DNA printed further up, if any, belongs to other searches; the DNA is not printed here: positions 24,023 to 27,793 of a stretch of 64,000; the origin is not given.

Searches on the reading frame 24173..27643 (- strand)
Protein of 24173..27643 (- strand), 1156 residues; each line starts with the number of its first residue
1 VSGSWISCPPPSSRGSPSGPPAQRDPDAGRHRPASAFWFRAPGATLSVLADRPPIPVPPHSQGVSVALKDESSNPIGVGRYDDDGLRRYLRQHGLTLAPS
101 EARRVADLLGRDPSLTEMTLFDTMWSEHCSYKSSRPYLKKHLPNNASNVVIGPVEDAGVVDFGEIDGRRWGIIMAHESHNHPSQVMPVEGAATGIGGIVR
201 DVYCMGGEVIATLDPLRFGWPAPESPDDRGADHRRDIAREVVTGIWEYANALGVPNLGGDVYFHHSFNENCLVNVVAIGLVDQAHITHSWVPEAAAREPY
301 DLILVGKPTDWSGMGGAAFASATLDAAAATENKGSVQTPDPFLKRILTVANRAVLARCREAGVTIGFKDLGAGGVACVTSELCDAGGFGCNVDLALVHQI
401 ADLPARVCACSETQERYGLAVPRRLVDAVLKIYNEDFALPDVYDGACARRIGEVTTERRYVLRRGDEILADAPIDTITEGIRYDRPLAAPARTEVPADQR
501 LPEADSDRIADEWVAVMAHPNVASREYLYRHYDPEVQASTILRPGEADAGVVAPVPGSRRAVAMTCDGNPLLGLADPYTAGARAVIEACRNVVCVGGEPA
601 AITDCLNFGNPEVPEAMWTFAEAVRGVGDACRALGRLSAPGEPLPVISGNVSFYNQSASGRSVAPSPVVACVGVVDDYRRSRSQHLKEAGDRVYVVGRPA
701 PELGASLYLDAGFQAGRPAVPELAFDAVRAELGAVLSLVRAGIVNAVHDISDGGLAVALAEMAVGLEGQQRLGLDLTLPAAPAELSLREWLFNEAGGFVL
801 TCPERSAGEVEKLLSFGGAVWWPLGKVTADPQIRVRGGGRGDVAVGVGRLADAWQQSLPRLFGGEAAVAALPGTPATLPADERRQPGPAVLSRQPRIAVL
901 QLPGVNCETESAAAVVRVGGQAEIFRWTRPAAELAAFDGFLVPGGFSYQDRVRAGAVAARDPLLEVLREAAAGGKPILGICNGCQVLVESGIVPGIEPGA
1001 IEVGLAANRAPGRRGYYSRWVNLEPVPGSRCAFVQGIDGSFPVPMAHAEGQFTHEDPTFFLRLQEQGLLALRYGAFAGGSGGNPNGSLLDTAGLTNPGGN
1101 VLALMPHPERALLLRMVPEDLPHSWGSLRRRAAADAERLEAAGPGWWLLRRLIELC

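Call 87: search_protein_families(library=pfam, proteins=[window:24173-27643:-], max_evalue=0.00001)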
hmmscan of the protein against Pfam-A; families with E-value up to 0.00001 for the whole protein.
window:24173-27643:- (1156 aa): 6 families
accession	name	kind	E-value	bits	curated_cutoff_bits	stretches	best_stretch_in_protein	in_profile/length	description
PF13507.12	GATase_5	-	2.1e-41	142.2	27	1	894-1113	1-231/260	CobB/CobQ-like glutamine amidotransferase domain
PF00586.29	AIRS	-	7.9e-40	136.2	24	2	155-281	2-112/112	AIR synthase related protein, N-terminal domain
PF02769.27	AIRS_C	-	5.7e-31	108.2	23.1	2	302-462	5-153/156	AIR synthase related protein, C-terminal domain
PF18072.6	FGAR-AT_linker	-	6.2e-13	49.5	26.6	1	86-132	1-50/50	Formylglycinamide ribonucleotide amidotransferase linker domain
PF00117.34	GATase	-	1.4e-07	31.8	22.8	1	913-989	15-87/190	Glutamine amidotransferase class-I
PF01965.30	DJ-1_PfpI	-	4.5e-06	27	26.6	0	933-995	58-115/165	DJ-1/PfpI family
